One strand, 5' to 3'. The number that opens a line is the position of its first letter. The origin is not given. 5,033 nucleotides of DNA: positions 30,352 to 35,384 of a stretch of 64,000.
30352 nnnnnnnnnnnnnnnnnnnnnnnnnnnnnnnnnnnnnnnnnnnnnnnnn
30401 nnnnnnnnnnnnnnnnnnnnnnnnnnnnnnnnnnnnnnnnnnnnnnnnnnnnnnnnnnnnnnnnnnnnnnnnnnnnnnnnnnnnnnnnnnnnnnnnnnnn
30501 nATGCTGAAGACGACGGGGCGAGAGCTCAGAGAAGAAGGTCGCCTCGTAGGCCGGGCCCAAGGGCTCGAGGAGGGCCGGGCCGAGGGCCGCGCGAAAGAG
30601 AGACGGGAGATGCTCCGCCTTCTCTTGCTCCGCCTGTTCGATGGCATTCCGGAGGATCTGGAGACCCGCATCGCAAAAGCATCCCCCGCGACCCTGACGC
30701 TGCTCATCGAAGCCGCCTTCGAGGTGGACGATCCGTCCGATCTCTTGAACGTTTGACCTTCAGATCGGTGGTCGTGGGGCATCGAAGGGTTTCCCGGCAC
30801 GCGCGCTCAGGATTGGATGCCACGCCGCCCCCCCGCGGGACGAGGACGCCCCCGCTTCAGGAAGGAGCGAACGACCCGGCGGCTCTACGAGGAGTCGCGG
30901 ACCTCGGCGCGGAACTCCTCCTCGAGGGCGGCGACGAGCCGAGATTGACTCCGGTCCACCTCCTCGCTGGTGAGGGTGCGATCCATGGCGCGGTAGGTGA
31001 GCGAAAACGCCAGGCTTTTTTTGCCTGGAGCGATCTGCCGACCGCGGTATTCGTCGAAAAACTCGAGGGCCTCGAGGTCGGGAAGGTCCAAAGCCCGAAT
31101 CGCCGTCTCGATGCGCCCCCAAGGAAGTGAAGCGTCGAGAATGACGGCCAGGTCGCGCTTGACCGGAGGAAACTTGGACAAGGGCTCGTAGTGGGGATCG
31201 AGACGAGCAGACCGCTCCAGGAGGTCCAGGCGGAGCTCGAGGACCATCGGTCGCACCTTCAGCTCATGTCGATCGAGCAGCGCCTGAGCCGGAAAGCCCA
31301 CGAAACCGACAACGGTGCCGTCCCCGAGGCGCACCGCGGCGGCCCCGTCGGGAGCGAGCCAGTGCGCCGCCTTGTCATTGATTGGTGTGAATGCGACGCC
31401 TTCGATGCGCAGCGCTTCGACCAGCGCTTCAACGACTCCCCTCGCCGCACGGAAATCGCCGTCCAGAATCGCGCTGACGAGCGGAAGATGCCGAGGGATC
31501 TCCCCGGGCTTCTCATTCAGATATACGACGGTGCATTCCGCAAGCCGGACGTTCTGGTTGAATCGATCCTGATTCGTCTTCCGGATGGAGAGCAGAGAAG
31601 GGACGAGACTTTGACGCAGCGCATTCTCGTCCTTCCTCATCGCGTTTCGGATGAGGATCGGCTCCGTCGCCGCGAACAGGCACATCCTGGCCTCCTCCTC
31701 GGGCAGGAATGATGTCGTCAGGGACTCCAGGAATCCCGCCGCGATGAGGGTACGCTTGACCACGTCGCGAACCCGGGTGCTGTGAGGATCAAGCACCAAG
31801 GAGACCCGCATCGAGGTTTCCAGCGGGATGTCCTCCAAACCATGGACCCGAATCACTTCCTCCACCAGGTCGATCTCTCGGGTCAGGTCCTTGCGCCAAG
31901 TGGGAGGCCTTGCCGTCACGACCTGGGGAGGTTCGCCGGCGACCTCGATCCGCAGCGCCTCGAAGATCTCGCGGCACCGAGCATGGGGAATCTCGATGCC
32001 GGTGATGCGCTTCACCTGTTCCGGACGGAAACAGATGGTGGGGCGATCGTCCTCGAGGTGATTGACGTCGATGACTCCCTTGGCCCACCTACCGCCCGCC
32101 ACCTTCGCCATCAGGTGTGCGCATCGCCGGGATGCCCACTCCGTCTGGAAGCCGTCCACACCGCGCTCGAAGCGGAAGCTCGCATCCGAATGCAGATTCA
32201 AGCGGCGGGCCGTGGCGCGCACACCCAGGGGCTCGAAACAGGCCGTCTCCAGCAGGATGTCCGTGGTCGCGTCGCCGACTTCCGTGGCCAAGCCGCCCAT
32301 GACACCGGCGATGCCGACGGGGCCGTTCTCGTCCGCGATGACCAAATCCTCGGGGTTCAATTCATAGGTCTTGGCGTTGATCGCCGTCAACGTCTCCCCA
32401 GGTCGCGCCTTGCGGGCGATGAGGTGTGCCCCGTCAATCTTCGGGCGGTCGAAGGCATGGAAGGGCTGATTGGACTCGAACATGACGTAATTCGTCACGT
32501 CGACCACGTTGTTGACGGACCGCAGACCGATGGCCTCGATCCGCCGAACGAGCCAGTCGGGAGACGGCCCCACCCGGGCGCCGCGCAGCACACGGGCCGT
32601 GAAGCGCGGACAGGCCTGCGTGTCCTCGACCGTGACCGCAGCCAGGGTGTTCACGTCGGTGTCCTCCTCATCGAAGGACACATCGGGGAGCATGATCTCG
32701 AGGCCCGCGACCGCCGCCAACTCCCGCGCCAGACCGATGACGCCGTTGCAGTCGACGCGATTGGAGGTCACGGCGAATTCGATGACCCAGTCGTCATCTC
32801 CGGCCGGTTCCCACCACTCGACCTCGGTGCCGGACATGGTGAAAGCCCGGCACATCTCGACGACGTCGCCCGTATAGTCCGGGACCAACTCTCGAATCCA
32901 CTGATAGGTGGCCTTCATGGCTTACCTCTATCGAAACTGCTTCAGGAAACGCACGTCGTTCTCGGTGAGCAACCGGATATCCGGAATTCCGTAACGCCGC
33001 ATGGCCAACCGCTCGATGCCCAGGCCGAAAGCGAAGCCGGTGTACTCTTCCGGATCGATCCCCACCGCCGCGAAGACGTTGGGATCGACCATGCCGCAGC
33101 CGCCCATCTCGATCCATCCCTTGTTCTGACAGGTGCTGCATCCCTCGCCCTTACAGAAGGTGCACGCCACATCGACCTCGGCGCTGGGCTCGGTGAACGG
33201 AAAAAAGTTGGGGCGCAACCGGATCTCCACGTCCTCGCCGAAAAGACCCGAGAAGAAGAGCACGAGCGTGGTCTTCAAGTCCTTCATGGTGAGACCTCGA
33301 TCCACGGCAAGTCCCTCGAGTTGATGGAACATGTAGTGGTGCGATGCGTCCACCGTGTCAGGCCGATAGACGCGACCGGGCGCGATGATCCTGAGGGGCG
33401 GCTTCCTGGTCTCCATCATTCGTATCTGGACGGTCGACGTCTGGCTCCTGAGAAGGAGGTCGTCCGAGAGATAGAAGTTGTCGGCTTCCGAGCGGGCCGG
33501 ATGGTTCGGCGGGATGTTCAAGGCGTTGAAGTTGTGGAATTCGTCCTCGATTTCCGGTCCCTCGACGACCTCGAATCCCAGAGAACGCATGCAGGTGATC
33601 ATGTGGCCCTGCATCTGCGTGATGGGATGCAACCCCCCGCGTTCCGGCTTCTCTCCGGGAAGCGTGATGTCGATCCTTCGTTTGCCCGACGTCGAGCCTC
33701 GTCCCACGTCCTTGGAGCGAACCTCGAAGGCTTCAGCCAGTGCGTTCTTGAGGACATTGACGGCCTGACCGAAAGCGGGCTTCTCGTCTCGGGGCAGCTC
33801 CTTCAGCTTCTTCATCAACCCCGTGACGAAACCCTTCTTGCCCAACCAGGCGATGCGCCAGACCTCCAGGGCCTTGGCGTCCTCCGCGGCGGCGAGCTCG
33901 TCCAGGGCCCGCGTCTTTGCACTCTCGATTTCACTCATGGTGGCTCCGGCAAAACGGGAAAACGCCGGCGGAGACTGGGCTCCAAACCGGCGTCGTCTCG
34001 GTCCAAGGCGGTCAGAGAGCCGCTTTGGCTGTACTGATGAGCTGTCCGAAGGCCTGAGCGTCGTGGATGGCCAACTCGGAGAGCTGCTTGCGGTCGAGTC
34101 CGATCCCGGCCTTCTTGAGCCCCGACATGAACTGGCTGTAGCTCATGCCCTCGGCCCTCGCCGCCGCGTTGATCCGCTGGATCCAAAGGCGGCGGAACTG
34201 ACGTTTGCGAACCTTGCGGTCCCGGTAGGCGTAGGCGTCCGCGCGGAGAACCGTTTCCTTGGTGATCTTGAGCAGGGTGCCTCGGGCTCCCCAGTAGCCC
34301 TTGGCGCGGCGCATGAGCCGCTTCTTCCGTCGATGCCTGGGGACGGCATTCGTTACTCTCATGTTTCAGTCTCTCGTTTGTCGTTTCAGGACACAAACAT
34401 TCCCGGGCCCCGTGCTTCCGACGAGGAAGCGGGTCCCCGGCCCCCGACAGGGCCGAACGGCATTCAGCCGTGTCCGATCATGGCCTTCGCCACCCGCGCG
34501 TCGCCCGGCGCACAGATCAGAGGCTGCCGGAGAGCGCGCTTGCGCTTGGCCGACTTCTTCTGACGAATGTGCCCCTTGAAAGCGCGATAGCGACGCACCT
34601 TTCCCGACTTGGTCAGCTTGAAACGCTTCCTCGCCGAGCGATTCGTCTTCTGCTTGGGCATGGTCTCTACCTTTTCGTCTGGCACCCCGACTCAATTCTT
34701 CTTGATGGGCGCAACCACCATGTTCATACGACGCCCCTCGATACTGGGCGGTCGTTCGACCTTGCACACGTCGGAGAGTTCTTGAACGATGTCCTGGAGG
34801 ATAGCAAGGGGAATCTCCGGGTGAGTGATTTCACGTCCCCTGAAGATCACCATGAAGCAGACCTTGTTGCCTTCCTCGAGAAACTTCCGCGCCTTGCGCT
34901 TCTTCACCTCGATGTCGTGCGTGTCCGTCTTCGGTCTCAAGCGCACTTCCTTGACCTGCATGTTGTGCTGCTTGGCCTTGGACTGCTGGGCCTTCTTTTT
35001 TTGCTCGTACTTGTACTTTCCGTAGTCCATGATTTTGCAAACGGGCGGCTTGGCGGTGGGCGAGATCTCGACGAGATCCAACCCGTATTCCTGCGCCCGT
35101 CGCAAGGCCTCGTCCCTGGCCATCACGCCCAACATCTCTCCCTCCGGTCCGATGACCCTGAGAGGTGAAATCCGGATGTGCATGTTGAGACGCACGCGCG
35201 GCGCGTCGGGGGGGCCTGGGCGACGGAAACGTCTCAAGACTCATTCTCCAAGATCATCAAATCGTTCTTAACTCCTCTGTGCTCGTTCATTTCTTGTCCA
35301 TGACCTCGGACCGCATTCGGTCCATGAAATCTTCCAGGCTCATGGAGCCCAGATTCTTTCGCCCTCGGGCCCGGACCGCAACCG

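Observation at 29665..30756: Rpn (YhgA-like) PD-(D/E)XK nuclease with an in-frame internal start that would yield a DUF4351-only small protein (candidate toxin/intragenic-antitoxin defence module)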

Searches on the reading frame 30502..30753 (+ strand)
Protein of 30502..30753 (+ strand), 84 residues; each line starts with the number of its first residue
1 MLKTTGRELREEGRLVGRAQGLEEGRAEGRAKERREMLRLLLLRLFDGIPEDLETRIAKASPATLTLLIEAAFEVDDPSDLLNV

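Call 57: predict_structure(alignment_id=A3)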
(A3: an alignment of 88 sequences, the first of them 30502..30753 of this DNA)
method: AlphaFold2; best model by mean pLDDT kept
length: 84 residues; sequences in the alignment: 88
mean_pLDDT: 93.0   pTM: 0.69
mean pLDDT of the five models: 93.0, 91.2, 90.8, 89.8, 88.3
residues with pLDDT >= 90: 74; 70-90: 7; 50-70: 3; < 50: 0
segments of 3 or more residues with pLDDT < 50: none
pLDDT, mean of each block of 10 residues (from residue 1): 79 93 94 97 95 96 96 96 92
secondary structure, 60 per line:
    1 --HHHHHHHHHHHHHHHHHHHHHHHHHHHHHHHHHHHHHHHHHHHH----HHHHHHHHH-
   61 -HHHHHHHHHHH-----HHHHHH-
elements in order: H3-46 H51-59 H62-72 H78-83

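Call 62: fold_search(model_id=the predicted structure, library=pdb)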
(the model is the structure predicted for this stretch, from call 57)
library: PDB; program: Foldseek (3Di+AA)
matches with E <= 10: 16; with E <= 0.001: 0
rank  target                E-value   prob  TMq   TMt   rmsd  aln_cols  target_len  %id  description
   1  7krt_A                4.7e+00  0.02  0.18  0.04  12.5        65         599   22  Restraining state of a truncated Hsp70 DnaK (released 2021-09-15)
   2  4xz0                  5.4e+00  0.08  0.23  0.10   4.0        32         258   25  ZAP-70-tSH2:compound-A complex (released 2015-06-17)
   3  3dpo_A                5.4e+00  0.07  0.28  0.13  11.6        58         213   21  Crystal structure of the substrate binding domain of E. coli DnaK in complex with a short pyrrhocoricin-derived inhibi (released 2009-03-10)
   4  3ntw_C                6.1e+00  0.11  0.38  0.50   4.5        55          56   20  Structure of the MLLE domain of EDD in complex with a PAM2 peptide from Paip1 (released 2011-07-06)
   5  9a2i_MODEL_1_A        6.1e+00  0.06  0.28  0.05  11.7        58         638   21  Model of E. coli DnaK by in-cell photo-crosslinking MS and deep learning (released 2023-02-24)
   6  9uc5_B                6.1e+00  0.05  0.27  0.25  12.2        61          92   15  Mini-protein binder of N-terminal domain of nucleocapsid protein of SARS-CoV2 (released 2026-02-25)
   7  1dkx_A                6.9e+00  0.06  0.28  0.12  11.8        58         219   21  THE SUBSTRATE BINDING DOMAIN OF DNAK IN COMPLEX WITH A SUBSTRATE PEPTIDE, DETERMINED FROM TYPE 1 SELENOMETHIONYL CRYST (released 1996-12-07)
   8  9uc5_A                7.4e+00  0.05  0.30  0.27  12.6        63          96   14  Mini-protein binder of N-terminal domain of nucleocapsid protein of SARS-CoV2 (released 2026-02-25)
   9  4xz1_A                7.9e+00  0.07  0.28  0.11   5.7        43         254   26  ZAP-70-tSH2:Compound-B adduct (released 2015-07-29)
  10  3dpo_B                7.9e+00  0.06  0.28  0.13  11.6        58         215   21  Crystal structure of the substrate binding domain of E. coli DnaK in complex with a short pyrrhocoricin-derived inhibi (released 2009-03-10)
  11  6ixf_B                7.9e+00  0.05  0.29  0.12  14.3        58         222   17  Crystal structure of SeMet apo SH3BP5 (P41) (released 2019-03-20)
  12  4ncq_B                8.4e+00  0.02  0.26  0.21  11.8        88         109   12  Crystal structure of NiSOD H1A mutant (released 2014-12-24)
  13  9swy_A                8.9e+00  0.07  0.34  0.08   4.1        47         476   13  The structure of AfUAP1 in complex with GlcNAc-1P (released 2026-01-28)
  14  9c4c_E                8.9e+00  0.05  0.32  0.22   5.3        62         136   26  The structure of two MntR dimers bound to the native mnep promoter sequence (released 2024-08-14)
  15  1dky_A                9.5e+00  0.04  0.28  0.13  11.6        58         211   21  THE SUBSTRATE BINDING DOMAIN OF DNAK IN COMPLEX WITH A SUBSTRATE PEPTIDE, DETERMINED FROM TYPE 2 NATIVE CRYSTALS (released 1996-12-07)
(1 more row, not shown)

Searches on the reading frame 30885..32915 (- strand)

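Call 53: search_protein_families(library=pfam, proteins=[window:30885-32915:-], max_evalue=0.00001)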
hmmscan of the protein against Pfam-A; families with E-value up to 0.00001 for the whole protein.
window:30885-32915:- (676 aa): 4 families
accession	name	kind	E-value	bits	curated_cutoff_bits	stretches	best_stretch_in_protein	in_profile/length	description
PF03483.22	B3_4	-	1.2e-63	214.2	29.3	1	101-274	1-174/174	B3/4 domain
PF03147.19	FDX-ACB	-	4.2e-27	94.9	31.1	1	580-673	1-94/94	Ferredoxin-fold anticodon binding domain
PF17759.6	tRNA_synthFbeta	-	2e-24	86.7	22.4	1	378-563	17-214/214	Phenylalanyl tRNA synthetase beta chain CLM domain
PF03484.21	B5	-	1.8e-17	63.7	28.6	1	296-359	3-66/67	tRNA synthetase B5 domain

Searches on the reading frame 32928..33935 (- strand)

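Call 53: search_protein_families(library=pfam, proteins=[window:32928-33935:-], max_evalue=0.00001)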
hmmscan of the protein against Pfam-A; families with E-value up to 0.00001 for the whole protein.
window:32928-33935:- (335 aa): 2 families
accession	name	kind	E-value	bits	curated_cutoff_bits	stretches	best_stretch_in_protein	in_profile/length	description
PF01409.25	tRNA-synt_2d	-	5.5e-99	331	19.8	1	88-334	2-246/246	tRNA synthetases class II core domain (F)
PF02912.23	Phe_tRNA-synt_N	-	3.1e-18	65.9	22.3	1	19-75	2-58/69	Aminoacyl tRNA synthetase class II, N-terminal domain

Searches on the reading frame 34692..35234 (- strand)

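Call 90: search_protein_families(library=pfam, proteins=[window:34692-35234:-], max_evalue=0.00001)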
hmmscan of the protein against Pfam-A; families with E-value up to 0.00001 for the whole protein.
window:34692-35234:- (180 aa): 2 families
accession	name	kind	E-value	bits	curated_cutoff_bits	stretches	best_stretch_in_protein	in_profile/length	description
PF00707.27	IF3_C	-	3.5e-33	113.8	34.8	1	92-176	1-85/86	Translation initiation factor IF-3, C-terminal domain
PF05198.21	IF3_N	-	9.9e-32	109.4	26.9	1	17-84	2-69/70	Translation initiation factor IF-3, N-terminal domain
